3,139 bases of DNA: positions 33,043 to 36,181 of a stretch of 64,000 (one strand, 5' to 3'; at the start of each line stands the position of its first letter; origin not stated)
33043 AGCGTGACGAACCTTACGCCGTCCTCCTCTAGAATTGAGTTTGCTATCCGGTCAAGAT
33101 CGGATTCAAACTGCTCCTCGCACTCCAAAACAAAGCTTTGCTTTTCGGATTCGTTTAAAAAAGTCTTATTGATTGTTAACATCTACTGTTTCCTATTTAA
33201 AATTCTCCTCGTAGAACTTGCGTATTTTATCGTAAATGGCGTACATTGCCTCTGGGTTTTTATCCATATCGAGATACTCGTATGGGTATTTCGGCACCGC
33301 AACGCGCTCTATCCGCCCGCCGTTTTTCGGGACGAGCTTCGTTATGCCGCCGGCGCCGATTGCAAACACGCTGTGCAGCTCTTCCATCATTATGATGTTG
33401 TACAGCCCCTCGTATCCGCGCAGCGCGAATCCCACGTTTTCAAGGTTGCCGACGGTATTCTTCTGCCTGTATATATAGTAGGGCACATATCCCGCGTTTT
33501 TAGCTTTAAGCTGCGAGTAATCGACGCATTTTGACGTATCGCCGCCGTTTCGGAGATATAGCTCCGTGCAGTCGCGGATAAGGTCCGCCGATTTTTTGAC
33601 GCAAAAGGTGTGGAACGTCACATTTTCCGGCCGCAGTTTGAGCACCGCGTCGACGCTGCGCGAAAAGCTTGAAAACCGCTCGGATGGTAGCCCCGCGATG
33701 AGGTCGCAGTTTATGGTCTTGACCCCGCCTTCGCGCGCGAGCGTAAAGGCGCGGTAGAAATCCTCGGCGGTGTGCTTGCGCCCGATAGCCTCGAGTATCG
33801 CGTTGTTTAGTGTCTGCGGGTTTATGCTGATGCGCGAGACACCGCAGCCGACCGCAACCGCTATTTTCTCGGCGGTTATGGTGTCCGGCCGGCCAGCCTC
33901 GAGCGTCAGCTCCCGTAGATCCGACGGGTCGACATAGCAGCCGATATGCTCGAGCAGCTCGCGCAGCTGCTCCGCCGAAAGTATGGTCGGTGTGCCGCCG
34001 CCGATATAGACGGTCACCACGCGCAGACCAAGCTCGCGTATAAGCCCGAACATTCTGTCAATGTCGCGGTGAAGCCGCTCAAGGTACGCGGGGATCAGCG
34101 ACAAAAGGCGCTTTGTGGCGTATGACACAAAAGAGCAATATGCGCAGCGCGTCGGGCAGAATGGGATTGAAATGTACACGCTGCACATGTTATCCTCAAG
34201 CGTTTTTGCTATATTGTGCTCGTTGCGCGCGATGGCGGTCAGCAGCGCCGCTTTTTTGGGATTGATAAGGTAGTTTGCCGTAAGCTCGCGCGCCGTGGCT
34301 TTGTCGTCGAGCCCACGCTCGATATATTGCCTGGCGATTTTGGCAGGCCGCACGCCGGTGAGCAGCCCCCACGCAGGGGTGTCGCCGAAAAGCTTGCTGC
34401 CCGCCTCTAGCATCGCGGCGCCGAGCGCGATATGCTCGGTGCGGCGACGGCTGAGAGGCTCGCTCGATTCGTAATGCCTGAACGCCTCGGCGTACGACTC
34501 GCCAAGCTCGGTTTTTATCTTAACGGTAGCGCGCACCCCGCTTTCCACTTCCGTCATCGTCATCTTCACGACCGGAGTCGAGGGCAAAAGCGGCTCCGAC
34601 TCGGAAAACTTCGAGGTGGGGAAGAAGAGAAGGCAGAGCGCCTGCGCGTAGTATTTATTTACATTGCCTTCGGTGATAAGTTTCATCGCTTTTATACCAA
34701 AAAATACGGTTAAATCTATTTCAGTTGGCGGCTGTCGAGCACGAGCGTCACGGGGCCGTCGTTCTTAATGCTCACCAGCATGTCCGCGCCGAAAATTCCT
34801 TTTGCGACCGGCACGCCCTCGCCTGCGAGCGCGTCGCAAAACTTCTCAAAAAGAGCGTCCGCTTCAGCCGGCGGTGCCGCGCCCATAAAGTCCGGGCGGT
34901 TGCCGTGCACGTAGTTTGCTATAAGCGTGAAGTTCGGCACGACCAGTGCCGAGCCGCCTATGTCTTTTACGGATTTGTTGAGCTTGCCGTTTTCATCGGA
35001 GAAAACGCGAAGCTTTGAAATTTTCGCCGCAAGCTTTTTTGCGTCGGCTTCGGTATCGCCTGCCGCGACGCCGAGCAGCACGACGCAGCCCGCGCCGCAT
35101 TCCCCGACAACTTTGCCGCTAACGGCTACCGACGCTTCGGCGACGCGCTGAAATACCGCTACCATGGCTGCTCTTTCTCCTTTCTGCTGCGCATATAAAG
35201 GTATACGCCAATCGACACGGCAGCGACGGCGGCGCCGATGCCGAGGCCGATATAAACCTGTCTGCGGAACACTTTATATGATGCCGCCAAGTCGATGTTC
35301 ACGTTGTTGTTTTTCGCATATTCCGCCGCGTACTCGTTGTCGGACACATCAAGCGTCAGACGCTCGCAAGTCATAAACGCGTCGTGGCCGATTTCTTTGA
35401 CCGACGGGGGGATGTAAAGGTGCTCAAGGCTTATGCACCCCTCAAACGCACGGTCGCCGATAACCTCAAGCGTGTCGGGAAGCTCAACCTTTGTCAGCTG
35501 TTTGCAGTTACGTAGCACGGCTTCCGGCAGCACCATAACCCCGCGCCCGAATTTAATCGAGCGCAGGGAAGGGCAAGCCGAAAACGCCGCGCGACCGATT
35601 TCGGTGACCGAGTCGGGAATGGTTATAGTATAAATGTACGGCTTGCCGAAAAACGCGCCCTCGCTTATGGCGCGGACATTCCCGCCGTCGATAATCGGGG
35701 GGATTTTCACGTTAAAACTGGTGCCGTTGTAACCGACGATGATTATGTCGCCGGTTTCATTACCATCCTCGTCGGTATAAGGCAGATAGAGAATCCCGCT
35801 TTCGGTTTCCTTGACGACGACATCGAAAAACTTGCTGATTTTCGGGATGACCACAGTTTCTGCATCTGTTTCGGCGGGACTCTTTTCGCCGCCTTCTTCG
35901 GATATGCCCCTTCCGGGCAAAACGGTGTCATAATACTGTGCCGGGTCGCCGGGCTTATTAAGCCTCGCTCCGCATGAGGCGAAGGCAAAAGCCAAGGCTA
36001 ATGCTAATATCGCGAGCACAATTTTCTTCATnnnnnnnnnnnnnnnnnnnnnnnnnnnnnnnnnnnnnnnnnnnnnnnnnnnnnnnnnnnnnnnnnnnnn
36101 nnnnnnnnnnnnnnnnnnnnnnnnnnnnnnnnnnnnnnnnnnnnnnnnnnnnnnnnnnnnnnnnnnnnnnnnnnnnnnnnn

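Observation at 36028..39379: Helicase-less Shango-like core: TerB-N/TerB-C protein plus DUF2791 (BrxC/BrxD-type) ATPase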

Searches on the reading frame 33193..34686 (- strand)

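Call 3: search_protein_families(library=pfam, proteins=[window:33193-34686:-], max_evalue=0.01)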
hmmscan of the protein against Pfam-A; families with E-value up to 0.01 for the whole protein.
window:33193-34686:- (497 aa): 1 family
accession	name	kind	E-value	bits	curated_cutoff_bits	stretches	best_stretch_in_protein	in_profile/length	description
PF04055.27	Radical_SAM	-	5.4e-21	75.9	29.5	1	171-341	1-159/166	Radical SAM superfamily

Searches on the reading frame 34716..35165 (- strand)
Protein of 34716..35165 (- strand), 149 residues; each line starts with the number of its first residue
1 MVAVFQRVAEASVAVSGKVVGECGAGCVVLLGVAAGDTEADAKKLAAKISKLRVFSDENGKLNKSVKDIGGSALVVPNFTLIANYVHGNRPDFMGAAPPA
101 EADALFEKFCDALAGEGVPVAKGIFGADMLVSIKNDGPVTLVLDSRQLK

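Call 3: search_protein_families(library=pfam, proteins=[window:34716-35165:-], max_evalue=0.01)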
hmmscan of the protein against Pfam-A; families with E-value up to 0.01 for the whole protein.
window:34716-35165:- (149 aa): 1 family
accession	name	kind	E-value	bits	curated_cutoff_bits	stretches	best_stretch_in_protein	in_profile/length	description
PF02580.21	Tyr_Deacylase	-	3.6e-52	177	25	1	3-144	2-144/144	D-Tyr-tRNA(Tyr) deacylase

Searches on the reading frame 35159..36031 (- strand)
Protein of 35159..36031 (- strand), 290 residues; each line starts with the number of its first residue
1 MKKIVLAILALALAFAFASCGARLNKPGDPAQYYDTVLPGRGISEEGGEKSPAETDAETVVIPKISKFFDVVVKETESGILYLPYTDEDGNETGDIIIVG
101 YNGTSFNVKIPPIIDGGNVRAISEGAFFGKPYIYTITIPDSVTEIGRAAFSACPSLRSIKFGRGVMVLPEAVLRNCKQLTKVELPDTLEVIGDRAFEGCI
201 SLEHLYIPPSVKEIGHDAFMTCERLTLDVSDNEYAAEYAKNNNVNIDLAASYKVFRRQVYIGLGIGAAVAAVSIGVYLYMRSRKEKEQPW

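Call 3: search_protein_families(library=pfam, proteins=[window:35159-36031:-], max_evalue=0.01)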
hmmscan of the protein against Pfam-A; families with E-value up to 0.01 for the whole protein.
window:35159-36031:- (290 aa): 2 families
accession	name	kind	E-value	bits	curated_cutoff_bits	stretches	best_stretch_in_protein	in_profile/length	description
PF13306.12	LRR_5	-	2e-25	89.6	27.7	1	118-225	21-126/127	BspA type Leucine rich repeat region (6 copies)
PF13855.12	LRR_8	-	0.003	17.7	27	0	188-232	13-59/61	Leucine rich repeat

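Call 4: search_protein_families(library=padloc, proteins=[window:35159-36031:-], max_evalue=0.01)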
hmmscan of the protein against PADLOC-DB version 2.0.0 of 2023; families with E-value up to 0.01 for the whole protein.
window:35159-36031:- (290 aa): 0 families

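Call 68: search_protein_families(library=ncbifam, proteins=[window:35159-36031:-], max_evalue=0.001)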
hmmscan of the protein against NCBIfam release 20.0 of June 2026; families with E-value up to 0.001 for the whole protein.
window:35159-36031:- (290 aa): 2 families
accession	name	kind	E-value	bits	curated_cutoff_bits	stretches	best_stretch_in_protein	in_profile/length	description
NF047961.1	adhesin_HupY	equivalog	1.4e-09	36.7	1250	1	164-221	196-252/978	leucine-rich repeat adhesin HupY/LrrG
NF045861.1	glide_Gli349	exception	0.00091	15.9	1750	0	135-198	2681-2743/3169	gliding machinery surface structure protein Gli349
